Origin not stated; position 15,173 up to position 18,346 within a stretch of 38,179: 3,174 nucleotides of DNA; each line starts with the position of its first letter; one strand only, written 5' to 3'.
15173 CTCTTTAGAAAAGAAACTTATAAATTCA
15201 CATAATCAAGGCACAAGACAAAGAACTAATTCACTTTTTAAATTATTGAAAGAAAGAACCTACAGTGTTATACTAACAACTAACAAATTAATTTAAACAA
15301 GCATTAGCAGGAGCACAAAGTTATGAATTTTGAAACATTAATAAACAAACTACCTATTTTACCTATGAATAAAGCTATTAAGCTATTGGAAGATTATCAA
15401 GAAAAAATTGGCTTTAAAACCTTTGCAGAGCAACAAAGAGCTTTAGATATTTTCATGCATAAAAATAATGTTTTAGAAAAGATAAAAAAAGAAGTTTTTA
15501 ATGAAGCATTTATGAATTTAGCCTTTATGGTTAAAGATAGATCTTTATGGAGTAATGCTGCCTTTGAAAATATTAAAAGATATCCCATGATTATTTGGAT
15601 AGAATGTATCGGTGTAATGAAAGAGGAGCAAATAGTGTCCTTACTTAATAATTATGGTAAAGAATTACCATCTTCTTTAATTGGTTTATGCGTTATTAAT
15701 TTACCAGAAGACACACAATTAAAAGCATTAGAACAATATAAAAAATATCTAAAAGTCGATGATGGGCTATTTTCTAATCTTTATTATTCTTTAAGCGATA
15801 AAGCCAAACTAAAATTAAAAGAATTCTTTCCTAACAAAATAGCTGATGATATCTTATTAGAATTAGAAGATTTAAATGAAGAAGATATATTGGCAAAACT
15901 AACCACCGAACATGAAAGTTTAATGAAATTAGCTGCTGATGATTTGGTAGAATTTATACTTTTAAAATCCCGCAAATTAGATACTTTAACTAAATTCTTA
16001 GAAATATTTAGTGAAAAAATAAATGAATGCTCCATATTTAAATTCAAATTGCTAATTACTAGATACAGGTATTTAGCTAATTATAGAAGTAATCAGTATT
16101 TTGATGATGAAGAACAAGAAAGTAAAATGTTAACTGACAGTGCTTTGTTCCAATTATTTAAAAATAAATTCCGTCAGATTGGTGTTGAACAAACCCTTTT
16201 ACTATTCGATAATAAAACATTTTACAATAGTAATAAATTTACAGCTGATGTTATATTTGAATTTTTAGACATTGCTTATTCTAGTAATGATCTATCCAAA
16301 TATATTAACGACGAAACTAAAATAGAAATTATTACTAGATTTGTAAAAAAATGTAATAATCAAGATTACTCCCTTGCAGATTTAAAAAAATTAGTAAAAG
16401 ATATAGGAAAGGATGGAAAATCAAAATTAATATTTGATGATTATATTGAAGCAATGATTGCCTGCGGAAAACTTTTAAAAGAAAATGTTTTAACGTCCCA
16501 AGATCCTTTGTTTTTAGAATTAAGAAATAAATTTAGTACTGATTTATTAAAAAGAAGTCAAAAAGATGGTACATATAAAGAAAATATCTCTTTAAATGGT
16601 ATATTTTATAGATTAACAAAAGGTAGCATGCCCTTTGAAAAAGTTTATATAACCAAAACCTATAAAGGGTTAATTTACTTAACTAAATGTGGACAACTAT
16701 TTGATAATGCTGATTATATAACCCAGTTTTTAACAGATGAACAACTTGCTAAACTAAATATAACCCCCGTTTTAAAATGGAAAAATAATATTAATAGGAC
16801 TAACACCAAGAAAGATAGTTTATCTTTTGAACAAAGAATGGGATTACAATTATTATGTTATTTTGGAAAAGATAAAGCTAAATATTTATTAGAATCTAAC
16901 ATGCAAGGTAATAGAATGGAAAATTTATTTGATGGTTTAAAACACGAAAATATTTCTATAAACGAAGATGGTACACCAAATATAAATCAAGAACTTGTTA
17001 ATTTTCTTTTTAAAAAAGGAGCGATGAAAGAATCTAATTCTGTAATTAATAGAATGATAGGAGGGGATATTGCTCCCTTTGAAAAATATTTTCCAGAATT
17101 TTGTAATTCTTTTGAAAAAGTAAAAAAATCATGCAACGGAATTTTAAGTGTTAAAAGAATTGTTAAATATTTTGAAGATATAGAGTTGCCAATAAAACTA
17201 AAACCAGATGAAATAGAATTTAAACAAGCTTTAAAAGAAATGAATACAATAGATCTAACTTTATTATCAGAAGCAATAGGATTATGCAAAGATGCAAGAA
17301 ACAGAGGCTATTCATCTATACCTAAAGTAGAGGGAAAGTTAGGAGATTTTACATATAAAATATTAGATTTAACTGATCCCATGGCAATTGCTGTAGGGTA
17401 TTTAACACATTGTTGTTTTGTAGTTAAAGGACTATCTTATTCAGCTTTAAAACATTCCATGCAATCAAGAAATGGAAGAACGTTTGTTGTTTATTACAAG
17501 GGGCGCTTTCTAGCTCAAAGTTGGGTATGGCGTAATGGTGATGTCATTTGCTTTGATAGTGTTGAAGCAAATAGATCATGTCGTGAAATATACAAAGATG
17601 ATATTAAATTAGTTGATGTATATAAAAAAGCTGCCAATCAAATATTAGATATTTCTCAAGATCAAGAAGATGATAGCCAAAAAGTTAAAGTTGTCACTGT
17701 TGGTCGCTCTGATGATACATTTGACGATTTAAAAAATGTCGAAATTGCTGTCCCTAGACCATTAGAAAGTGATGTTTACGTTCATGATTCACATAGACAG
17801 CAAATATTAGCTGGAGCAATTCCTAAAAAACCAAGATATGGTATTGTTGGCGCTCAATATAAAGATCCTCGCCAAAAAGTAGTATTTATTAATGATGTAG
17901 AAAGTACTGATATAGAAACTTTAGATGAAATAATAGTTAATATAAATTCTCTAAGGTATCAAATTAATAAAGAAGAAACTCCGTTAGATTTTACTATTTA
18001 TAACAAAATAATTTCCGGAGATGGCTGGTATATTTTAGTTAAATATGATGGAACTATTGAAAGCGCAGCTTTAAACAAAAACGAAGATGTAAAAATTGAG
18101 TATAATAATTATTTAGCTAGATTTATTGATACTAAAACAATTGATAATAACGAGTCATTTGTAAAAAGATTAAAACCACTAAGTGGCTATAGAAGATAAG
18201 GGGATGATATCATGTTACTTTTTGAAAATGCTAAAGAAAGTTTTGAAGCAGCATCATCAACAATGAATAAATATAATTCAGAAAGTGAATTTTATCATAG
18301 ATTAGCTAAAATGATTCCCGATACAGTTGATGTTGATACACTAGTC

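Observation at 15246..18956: Orphan two-gene operon (958 aa + 222 aa) in the tRNA-linked accessory region: best candidate for an undescribed system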

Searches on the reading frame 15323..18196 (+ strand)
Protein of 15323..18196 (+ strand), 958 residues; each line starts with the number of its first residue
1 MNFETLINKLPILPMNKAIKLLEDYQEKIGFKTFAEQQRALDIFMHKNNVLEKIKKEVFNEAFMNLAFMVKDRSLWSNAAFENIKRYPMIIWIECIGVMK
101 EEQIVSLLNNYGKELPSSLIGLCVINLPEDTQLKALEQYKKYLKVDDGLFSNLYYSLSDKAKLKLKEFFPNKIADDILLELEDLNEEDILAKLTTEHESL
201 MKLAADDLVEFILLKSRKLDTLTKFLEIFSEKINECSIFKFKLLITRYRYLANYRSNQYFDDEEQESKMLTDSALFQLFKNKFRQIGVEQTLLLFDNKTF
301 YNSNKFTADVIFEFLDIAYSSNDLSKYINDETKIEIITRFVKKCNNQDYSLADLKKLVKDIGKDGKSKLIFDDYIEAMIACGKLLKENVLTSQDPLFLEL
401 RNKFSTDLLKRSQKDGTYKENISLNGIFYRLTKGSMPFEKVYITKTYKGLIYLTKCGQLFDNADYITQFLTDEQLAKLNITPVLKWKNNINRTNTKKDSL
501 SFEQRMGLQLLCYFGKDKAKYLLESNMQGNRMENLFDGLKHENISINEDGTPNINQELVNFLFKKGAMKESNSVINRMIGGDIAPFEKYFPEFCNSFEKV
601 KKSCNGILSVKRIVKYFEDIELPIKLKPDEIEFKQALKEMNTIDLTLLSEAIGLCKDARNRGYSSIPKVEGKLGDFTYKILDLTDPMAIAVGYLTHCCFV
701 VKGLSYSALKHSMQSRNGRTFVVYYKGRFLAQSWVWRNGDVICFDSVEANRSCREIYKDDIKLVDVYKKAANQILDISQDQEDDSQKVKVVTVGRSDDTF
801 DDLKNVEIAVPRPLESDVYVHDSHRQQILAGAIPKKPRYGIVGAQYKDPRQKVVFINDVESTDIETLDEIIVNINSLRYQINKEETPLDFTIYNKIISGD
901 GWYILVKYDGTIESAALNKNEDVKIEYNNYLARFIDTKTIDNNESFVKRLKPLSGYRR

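Call 5: search_protein_families(library=pfam, proteins=[window:15323-18196:+], max_evalue=0.1)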
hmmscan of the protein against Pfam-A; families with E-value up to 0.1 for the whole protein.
window:15323-18196:+ (958 aa): 1 family
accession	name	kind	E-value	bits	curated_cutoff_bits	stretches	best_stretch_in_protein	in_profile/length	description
PF13499.12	EF-hand_7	-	0.021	15.6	30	0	325-378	16-66/67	EF-hand domain pair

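Call 6: search_protein_families(library=phrogs, proteins=[window:15323-18196:+], max_evalue=0.01)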
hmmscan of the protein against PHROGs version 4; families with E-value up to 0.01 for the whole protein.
window:15323-18196:+ (958 aa): 0 families

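Call 7: search_protein_families(library=padloc, proteins=[window:15323-18196:+], max_evalue=0.1)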
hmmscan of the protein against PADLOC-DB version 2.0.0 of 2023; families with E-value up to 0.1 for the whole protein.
window:15323-18196:+ (958 aa): 0 families

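Call 8: search_protein_families(library=ncbifam, proteins=[window:15323-18196:+], max_evalue=0.1)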
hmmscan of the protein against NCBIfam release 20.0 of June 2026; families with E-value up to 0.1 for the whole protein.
window:15323-18196:+ (958 aa): 1 family
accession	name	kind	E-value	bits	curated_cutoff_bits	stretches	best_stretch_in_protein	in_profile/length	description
NF010673.0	PRK14070.1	equivalog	0.0017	18.4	119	1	746-785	34-74/75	exodeoxyribonuclease VII small subunit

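Call 10: find_homologous_proteins(query=window:15323-18196:+)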
Query window:15323-18196:+ (958 aa): 86 proteins with E <= 0.001 among 8000 candidates.
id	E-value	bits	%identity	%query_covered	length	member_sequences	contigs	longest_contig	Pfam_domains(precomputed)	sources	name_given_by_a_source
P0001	0.0e+0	1619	73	100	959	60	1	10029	-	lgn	-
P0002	0.0e+0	1583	71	100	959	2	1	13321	-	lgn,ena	-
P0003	0.0e+0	1583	72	100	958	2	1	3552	-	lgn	-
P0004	0.0e+0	1561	72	100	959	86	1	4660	-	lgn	-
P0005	0.0e+0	1560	72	100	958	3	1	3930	-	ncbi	-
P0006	0.0e+0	1546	70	100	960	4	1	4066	-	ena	-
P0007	0.0e+0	1531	70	100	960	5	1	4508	-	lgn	-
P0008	0.0e+0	1531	70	100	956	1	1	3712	-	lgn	-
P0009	0.0e+0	1513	70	100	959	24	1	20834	-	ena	-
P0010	0.0e+0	1479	68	100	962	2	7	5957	-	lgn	-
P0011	0.0e+0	1463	67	100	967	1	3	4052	-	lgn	-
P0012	0.0e+0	1462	67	100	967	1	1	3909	-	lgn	-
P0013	0.0e+0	1459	68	100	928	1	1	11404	-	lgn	-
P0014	0.0e+0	1457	68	100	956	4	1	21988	-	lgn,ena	-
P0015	0.0e+0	1447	67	99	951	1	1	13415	-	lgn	-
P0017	0.0e+0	1441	66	99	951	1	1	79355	-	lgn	-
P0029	0.0e+0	1364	64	100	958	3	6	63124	-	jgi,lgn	-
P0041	0.0e+0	1283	62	97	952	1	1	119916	-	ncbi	-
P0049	0.0e+0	1215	57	99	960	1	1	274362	-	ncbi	-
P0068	2.5e-272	924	45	97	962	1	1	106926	-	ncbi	-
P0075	1.4e-253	862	65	61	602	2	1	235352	-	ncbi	-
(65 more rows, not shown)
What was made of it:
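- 15323..18199 (+): Large gene, 958 aa (stop codon included). 86 homologues at 42-73% identity, all unannotated (call 10).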

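Call 13: find_related_loci(query=window:15323-18196:+, collection=genome_contigs, flank=10000)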
Query window:15323-18196:+ (958 aa) in genome_contigs; peptide patterns used: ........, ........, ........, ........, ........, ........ (x = any residue, [..] = any of these).
49 stretches matched a pattern; 7 encode a relative of the query (tblastn E <= 1e-3); 7 distinct loci.
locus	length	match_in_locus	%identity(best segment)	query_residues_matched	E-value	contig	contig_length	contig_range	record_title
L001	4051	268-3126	73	1-952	0e+0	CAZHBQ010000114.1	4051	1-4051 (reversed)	MAG TPA_asm: uncultured Methanobacteriaceae archaeon isolate SRP222994_co1_512 genome assembly, contig: NODE_41455_lengt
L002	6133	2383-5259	71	1-958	0e+0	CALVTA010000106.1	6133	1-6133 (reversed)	MAG: uncultured Bacilli bacterium isolate BRZ_ES__bin111 genome assembly, contig: BRZ_ES__NODE_14568_length_6133_cov_11.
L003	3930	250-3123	72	1-958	0e+0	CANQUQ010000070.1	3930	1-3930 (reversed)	MAG: uncultured Acetatifactor sp. isolate Lapin-032__bin19 genome assembly, contig: Lapin-032__NODE_28337_length_3930_co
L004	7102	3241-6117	72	1-958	0e+0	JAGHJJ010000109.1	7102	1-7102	MAG: Bacilli bacterium isolate MAG.7 k127_1607996, whole genome shotgun sequence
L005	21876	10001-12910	68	1-958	0e+0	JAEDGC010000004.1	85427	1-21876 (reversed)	MAG: Bacilli bacterium isolate MAG100 NODE_61_length_85427_cov_10.845043, whole genome shotgun sequence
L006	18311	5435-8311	70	1-958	0e+0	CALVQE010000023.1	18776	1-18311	MAG: uncultured Bacilli bacterium isolate BRZ_FK__bin21 genome assembly, contig: BRZ_FK__NODE_3737_length_18776_cov_20.8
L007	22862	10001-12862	63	1-954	0e+0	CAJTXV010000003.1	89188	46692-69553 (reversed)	MAG TPA_asm: uncultured Bacilli bacterium isolate MGBC119928 genome assembly, contig: MGBC119928.3, whole genome shotgun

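Call 28: search_solved_structures(query=A2, max_evalue=10)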
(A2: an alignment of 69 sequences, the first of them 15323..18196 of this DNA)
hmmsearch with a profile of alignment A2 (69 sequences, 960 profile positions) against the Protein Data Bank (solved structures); distinct sequences matched with E-value up to 10: 0.

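Call 31: find_encoding_contigs(protein=P0049, flank=10000, max_places=2)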
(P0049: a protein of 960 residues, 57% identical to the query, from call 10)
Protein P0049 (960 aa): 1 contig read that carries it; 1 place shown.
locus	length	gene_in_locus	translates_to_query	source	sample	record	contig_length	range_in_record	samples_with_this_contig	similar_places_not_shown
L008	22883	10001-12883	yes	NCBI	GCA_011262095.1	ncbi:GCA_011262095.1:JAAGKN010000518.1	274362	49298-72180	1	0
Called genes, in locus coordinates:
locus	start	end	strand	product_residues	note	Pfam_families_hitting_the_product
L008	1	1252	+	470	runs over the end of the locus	PF01943:Polysacc_synt, PF13440:Polysacc_synt_3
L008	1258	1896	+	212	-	-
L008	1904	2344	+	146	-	-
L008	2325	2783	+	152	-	-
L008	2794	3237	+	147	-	-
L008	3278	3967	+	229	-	PF04542:Sigma70_r2, PF04545:Sigma70_r4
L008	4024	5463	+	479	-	PF16403:Bact_surface_Ig-like, PF07523:Big_3 (faint), PF16403:Bact_surface_Ig-like, PF01522:Polysacc_deac_1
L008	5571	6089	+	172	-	PF00702:Hydrolase (weak), PF09419:PGP_phosphatase (weak), PF08282:Hydrolase_3 (faint), PF13242:Hydrolase_like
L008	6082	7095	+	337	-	PF02421:FeoB_N (faint), PF00350:Dynamin_N (faint), PF03193:RsgA_GTPase, PF01926:MMR_HSR1, PF04548:AIG1 (weak)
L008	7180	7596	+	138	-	-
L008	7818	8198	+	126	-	-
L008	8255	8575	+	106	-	-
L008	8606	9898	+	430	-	PF14317:YcxB (weak)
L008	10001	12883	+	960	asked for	-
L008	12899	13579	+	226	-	-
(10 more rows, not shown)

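Call 32: find_encoding_contigs(protein=P0041, flank=10000, max_places=2)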
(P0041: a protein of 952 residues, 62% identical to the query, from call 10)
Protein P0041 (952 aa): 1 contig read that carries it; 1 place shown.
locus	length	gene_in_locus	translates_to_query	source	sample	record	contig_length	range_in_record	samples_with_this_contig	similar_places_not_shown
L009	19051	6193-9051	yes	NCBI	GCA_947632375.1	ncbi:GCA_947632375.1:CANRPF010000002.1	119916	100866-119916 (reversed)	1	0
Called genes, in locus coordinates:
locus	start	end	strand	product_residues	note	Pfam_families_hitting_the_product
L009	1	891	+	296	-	?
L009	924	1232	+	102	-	-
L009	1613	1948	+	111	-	-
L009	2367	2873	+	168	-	PF01381:HTH_3, PF12844:HTH_19 (faint), PF13443:HTH_26 (weak), PF20040:DUF6442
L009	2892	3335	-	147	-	-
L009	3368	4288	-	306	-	-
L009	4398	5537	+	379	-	-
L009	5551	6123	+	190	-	-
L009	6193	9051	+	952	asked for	-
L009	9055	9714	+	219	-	-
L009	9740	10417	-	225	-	PF02223:Thymidylate_kin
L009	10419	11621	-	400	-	PF02511:Thy1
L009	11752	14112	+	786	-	-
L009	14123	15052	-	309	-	-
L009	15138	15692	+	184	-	PF18050:Cyclophil_like2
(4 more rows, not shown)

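Call 33: find_encoding_contigs(protein=P0068, flank=10000, max_places=2)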
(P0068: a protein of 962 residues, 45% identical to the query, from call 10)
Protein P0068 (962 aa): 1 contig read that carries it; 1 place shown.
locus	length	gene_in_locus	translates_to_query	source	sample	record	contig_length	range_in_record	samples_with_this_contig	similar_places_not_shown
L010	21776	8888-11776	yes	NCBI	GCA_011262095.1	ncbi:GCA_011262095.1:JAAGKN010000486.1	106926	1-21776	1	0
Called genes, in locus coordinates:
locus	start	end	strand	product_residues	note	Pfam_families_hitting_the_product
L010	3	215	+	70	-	?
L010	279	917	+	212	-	PF13489:Methyltransf_23, PF03848:TehB, PF13847:Methyltransf_31, PF08241:Methyltransf_11, PF08242:Methyltransf_12, PF13649:Methyltransf_25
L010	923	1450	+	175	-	PF00293:NUDIX, PF22327:Nudt16-like (weak)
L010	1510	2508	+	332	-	PF04055:Radical_SAM, PF13353:Fer4_12 (weak), PF13186:SPASM (weak)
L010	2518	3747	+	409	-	PF00293:NUDIX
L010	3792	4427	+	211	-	PF02698:DUF218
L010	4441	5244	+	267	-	PF01928:CYTH (weak)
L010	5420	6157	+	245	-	-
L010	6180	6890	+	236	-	-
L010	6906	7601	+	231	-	-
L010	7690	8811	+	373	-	-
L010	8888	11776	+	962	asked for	-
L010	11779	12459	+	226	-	-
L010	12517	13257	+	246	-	-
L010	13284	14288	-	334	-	-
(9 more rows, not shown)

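Call 41: find_encoding_contigs(protein=P0017, flank=10000, max_places=2)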
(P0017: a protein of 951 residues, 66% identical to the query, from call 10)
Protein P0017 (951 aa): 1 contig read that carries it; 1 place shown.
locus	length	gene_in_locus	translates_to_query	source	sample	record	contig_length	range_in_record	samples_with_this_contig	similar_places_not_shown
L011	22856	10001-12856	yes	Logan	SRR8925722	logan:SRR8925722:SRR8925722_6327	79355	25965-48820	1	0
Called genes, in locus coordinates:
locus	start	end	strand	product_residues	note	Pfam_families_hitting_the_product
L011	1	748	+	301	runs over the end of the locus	PF04055:Radical_SAM, PF13353:Fer4_12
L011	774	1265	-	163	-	-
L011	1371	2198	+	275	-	PF00293:NUDIX, PF19368:WHD_AraR, PF21906:WHD_NrtR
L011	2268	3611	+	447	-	PF04055:Radical_SAM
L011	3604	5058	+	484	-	PF01121:CoaE, PF13238:AAA_18 (weak), PF13353:Fer4_12 (weak), PF04055:Radical_SAM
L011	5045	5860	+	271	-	PF11899:DUF3419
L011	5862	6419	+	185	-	-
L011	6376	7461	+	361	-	PF07478:Dala_Dala_lig_C (faint), PF08443:RimK (faint)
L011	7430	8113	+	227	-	PF03848:TehB (weak), PF01209:Ubie_methyltran, PF13489:Methyltransf_23, PF05891:Methyltransf_PK (weak), PF13847:Methyltransf_31, PF08241:Methyltransf_11, PF08242:Methyltransf_12, PF13649:Methyltransf_25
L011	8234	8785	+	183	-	PF00561:Abhydrolase_1 (faint), PF06821:Ser_hydrolase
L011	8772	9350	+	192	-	PF08238:Sel1 (faint)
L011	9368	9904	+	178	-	PF13527:Acetyltransf_9 (weak), PF00583:Acetyltransf_1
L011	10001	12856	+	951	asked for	-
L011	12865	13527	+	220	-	-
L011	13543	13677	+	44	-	-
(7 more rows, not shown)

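Call 42: find_encoding_contigs(protein=P0029, flank=10000, max_places=2)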
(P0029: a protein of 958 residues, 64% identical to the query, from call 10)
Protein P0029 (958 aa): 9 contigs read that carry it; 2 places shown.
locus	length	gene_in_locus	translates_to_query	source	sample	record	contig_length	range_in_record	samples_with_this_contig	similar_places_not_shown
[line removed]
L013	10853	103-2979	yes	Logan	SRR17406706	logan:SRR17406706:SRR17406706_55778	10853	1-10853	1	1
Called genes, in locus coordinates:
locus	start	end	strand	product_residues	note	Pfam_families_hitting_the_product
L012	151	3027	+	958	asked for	-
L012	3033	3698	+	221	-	-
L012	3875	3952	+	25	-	-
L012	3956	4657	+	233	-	PF01520:Amidase_3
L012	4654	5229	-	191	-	PF00440:TetR_N (weak), PF14278:TetR_C_8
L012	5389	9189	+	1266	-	PF03176:MMPL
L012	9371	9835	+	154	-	-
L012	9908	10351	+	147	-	-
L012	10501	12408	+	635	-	PF02518:HATPase_c (weak), PF13589:HATPase_c_3, PF00183:HSP90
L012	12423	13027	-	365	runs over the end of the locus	PF08486:SpoIID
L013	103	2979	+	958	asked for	-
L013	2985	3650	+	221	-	-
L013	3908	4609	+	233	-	PF01520:Amidase_3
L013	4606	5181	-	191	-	PF00440:TetR_N (weak), PF14278:TetR_C_8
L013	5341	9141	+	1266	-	PF03176:MMPL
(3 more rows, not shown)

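Call 44: search_protein_representatives(alignment_id=A2)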
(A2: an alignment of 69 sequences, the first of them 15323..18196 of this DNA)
Query: 69 sequences, 960 profile positions. Proteins with E-value up to 0.001 (for the whole library): 853; up to 1e-10: 454; up to 1e-30: 95. The best 150 are listed.
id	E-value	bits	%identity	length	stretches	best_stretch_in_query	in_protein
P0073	0.0e+00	1340.3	-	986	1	1-951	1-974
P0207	0.0e+00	1310.6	-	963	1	1-951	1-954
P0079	0.0e+00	1260.9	-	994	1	1-940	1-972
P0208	0.0e+00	1228.4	-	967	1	1-952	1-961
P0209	0.0e+00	1172.8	-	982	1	1-953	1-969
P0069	0.0e+00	1067.5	-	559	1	398-953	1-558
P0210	0.0e+00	1059.8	-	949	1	1-953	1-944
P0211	0.0e+00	1053.3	-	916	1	1-932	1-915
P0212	3.2e-247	839.5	-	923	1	1-940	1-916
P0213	4.8e-231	785.9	-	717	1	228-920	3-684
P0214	9.7e-193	659.1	-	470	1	508-953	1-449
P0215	3.6e-154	531.5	-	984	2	182-942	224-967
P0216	1.1e-126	440.5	-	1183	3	322-940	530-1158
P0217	1.7e-126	439.9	-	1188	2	220-941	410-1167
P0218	1.8e-122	426.5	-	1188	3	322-951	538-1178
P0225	1.1e-95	337.9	-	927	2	331-948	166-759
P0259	8.7e-43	162.8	-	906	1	114-939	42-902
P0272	1.7e-35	138.7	-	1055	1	646-944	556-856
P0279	1.0e-33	132.8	-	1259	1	655-942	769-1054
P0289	3.1e-32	127.9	-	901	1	473-948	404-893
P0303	3.9e-30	121.0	-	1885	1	587-783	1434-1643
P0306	7.7e-30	120.0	-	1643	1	661-835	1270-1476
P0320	1.2e-28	116.0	-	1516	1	653-851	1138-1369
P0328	4.6e-28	114.1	-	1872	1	646-945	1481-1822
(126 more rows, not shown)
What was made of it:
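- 17300..17827 (+): Conserved alpha/beta catalytic-looking module, residues 660-835, with GNAT-like order of secondary-structure elements. It is the core of a superfamily of 853 clusters at 50% identity (call 44).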

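Call 46: search_protein_families(library=pfam, alignment_id=A4, max_evalue=0.001)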
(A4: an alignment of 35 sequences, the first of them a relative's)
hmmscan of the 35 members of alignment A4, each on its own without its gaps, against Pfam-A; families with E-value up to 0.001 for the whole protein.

A. member 1, P0216 (1183 aa): 0 families

B. families by the number of members that match (of 35 scanned): 1 family
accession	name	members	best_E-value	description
PF09851.14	SHOCT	1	0.00039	Short C-terminal domain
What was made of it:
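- On PcfJ-like (PF14284): Calls 5 and 46: no hit.
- Closest known: GNAT-fold acyl-CoA N-acyltransferases. Different: No GNAT profile is hit (calls 5, 46).
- No GNAT Pfam model is hit (calls 5, 46).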
